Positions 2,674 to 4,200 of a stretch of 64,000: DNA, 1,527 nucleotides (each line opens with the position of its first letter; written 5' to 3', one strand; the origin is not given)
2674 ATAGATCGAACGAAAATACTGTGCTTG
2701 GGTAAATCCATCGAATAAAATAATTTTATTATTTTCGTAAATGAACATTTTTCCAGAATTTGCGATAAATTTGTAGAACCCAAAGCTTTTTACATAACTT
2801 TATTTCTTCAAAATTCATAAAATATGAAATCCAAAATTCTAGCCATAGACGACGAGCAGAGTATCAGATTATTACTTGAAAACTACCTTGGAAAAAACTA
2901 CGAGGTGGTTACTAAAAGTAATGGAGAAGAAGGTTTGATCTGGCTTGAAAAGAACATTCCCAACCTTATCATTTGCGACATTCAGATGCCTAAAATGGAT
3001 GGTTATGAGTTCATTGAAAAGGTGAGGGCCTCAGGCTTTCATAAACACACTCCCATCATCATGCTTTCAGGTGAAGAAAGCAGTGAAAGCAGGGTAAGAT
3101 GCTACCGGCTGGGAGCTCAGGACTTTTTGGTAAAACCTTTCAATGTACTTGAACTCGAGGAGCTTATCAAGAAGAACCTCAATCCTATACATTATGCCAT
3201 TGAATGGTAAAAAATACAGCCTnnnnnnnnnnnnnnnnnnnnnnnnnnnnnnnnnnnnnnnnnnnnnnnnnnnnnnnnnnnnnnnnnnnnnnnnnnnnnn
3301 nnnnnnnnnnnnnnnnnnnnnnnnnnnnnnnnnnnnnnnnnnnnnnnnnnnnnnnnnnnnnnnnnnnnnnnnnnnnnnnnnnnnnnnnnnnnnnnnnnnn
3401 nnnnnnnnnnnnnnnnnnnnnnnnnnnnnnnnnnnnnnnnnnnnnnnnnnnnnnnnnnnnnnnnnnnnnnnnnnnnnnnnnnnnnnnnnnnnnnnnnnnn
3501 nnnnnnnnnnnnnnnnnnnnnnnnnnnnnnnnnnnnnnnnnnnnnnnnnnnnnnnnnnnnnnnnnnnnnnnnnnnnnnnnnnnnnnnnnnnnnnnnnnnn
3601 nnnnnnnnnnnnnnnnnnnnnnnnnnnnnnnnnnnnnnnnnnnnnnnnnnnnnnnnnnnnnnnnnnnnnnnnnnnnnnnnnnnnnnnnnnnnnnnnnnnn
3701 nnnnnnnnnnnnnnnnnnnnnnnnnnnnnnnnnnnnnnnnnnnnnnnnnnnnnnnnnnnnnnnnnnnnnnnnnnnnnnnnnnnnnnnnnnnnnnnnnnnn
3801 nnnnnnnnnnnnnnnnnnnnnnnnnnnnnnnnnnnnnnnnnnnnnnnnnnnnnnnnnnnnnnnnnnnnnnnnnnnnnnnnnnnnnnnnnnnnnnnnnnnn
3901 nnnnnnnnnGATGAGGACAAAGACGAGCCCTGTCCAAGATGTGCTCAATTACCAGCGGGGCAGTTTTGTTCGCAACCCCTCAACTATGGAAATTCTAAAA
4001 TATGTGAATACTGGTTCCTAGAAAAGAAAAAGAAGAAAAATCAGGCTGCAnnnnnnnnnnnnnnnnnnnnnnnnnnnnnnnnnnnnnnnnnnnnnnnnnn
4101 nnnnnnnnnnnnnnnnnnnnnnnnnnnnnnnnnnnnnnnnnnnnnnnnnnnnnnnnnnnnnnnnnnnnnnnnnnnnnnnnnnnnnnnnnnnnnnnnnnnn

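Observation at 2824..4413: Polysaccharide initiation enzyme fused to a pseudo-receiver domain, preceded by a canonical single-domain receiver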

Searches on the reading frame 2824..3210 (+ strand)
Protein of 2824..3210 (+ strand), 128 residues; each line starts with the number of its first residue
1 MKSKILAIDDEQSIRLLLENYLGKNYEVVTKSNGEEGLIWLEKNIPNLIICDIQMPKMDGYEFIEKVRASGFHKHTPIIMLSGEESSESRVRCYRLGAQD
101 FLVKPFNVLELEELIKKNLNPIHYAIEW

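Call 3: search_protein_families(library=pfam, proteins=[window:2824-3210:+], max_evalue=0.1)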
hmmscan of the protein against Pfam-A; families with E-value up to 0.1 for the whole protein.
window:2824-3210:+ (128 aa): 1 family
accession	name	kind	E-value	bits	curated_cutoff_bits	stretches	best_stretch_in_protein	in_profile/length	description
PF00072.30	Response_reg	-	7.1e-28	97.4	30.2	1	5-115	1-110/111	Response regulator receiver domain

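Call 4: search_protein_families(library=ncbifam, proteins=[window:2824-3210:+], max_evalue=0.1)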
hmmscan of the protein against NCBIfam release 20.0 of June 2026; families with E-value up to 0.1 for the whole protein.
window:2824-3210:+ (128 aa): 97 families (the best 25 are shown)
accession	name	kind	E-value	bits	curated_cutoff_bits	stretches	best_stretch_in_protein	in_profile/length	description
NF045944.1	ResRegRpaBCyano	equivalog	3e-24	85.7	330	1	6-119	1-112/229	response regulator transcription factor RpaB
NF007969.0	PRK10693.1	equivalog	1.1e-23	83.8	329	1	3-121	8-126/337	two-component system response regulator RssB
NF045505.1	RR_RssB_Pseudo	equivalog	1.2e-23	83.9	700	1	3-123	6-126/394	two-component system response regulator RssB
NF007135.0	PRK09581.1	equivalog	8.1e-23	80.9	474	1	1-116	1-117/457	PleD family two-component system response regulator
TIGR02154.1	PhoB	equivalog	6e-22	78.1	296.2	1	1-118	1-119/226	phosphate regulon transcriptional regulator PhoB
TIGR01387.1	cztR_silR_copR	subfamily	2.9e-20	72.9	279.2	1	5-119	1-114/218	heavy metal response regulator transcription factor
NF033117.2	vanR_ACDEGLN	exception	3e-20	72.8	350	1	5-119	1-113/226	VanR-ABDEGLN family response regulator transcription factor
TIGR01818.1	ntrC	equivalog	3.4e-20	72.3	558.6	1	5-120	1-115/463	nitrogen regulation protein NR(I)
NF051850.1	RespRegRprY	equivalog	5.8e-20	71.7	370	1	2-115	4-116/234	response regulator transcription factor RprY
NF033120.0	vanR_FM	exception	7.4e-20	71.6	460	1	4-113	5-112/231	vancomycin resistance response regulator transcription factor, VanR-F/VanR-M family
NF040534.1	resp_reg_YycF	equivalog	1.5e-19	70.2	340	1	4-120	2-116/231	response regulator YycF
NF053854.1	RespRegPhoBBctds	equivalog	1.2e-18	67.3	270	1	5-117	1-113/225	two-component system response regulator PhoB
NF012227.0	AdeR_RR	equivalog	1.4e-18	67.2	340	1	4-111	13-118/239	efflux system response regulator transcription factor AdeR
NF008469.0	PRK11361.1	equivalog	1.5e-18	66.8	714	1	3-119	5-120/461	acetoacetate metabolism transcriptional regulator AtoC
NF007005.1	PRK09468.1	equivalog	3.4e-18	65.9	331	1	2-116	3-116/237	osmolarity response regulator transcription factor OmpR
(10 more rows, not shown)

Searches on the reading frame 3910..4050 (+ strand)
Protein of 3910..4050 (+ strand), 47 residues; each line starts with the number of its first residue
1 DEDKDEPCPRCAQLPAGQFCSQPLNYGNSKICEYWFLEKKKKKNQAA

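Call 61: search_solved_structures(query=A2, max_evalue=10, show_alignments=2)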
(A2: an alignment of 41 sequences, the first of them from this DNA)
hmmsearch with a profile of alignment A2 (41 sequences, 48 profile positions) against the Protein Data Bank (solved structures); distinct sequences matched with E-value up to 10: 1.
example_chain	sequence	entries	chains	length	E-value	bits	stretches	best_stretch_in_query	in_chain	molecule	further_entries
1pyi_A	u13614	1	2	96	5.6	9.7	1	10-23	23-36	PROTEIN (PYRIMIDINE PATHWAY REGULATOR 1)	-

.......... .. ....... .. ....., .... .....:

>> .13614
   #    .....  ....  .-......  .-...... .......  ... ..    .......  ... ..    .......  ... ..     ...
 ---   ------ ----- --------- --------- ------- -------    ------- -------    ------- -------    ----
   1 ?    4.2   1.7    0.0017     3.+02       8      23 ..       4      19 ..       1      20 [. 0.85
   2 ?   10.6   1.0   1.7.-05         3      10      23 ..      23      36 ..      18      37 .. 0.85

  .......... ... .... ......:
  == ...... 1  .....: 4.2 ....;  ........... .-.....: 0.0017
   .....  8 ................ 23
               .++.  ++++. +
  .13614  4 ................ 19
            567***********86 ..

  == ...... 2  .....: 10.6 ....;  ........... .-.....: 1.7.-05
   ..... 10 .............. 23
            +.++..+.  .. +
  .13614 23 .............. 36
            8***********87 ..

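Call 68: predict_structure(alignment_id=A2)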
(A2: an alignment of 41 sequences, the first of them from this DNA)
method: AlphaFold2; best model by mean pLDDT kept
length: 47 residues; sequences in the alignment: 41
mean_pLDDT: 84.4   pTM: 0.59
mean pLDDT of the five models: 84.4, 83.5, 83.0, 82.3, 75.2
residues with pLDDT >= 90: 22; 70-90: 18; 50-70: 6; < 50: 1
segments of 3 or more residues with pLDDT < 50: none
pLDDT, mean of each block of 10 residues (from residue 1): 71 91 89 92 77
secondary structure, 60 per line:
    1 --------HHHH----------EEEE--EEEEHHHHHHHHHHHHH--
elements in order: H9-12 E23-26 E29-32 H33-45

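Call 71: fold_search(model_id=the predicted structure, library=pdb)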
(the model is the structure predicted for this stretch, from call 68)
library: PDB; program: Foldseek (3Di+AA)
matches with E <= 10: 3; with E <= 0.001: 0
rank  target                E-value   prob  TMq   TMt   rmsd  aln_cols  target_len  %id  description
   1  7d2s_B                8.7e+00  0.05  0.30  0.21   4.4        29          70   17  Crystal structure of Rsu1/PINCH1_LIM5C complex (released 2021-02-24)
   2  3f6q_B                9.3e+00  0.04  0.35  0.25   4.5        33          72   27  Crystal structure of integrin-linked kinase ankyrin repeat domain in complex with PINCH1 LIM1 domain (released 2008-12-02)
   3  9a5x_A                1.0e+01  0.06  0.48  0.08   8.5        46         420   13  Integrative model of CLPX-CLPP by crosslinking MS and deep learning (released 2024-09-18)
